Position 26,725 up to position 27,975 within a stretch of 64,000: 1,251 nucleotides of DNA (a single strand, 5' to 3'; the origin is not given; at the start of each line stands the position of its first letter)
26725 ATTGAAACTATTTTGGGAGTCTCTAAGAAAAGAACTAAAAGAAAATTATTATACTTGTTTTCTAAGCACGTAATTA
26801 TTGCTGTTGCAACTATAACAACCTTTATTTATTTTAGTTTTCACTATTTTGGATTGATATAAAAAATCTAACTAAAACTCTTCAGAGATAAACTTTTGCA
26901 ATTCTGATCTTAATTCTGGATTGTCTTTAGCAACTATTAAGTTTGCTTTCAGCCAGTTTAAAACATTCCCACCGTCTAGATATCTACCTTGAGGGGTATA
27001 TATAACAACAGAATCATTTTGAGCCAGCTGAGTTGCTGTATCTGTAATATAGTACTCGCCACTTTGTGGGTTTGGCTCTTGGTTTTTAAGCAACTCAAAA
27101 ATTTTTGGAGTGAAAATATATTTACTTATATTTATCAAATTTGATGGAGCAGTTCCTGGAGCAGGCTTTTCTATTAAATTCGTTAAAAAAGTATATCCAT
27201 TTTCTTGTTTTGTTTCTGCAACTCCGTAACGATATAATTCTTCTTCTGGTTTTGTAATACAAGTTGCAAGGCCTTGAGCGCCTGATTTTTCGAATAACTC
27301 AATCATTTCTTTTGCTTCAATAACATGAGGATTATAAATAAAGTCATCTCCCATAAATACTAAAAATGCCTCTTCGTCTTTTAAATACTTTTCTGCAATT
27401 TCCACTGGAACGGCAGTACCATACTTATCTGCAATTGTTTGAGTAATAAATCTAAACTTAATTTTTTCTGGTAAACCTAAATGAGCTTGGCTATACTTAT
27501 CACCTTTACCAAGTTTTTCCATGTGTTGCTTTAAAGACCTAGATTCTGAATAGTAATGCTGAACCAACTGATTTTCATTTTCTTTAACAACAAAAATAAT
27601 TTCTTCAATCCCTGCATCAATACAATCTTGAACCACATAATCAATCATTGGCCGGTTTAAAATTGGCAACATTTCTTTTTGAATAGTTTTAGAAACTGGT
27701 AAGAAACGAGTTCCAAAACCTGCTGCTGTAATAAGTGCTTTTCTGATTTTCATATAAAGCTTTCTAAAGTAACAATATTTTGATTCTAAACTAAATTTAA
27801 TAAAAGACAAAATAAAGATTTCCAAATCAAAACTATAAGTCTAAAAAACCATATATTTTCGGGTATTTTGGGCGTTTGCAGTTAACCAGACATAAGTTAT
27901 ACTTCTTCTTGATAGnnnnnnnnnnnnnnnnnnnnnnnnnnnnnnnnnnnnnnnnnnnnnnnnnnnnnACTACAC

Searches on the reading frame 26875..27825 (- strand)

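Call 82: search_protein_families(library=pfam, proteins=[window:26875-27825:-], max_evalue=0.001)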
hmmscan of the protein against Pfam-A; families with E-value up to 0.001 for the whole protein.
window:26875-27825:- (317 aa): 2 families
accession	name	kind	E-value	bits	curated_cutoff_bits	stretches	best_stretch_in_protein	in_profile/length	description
PF00483.29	NTP_transferase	-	2.1e-39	136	21.2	1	29-297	1-241/245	Nucleotidyl transferase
PF12804.13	NTP_transf_3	-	4.4e-06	27.4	27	1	30-168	1-103/160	MobA-like NTP transferase domain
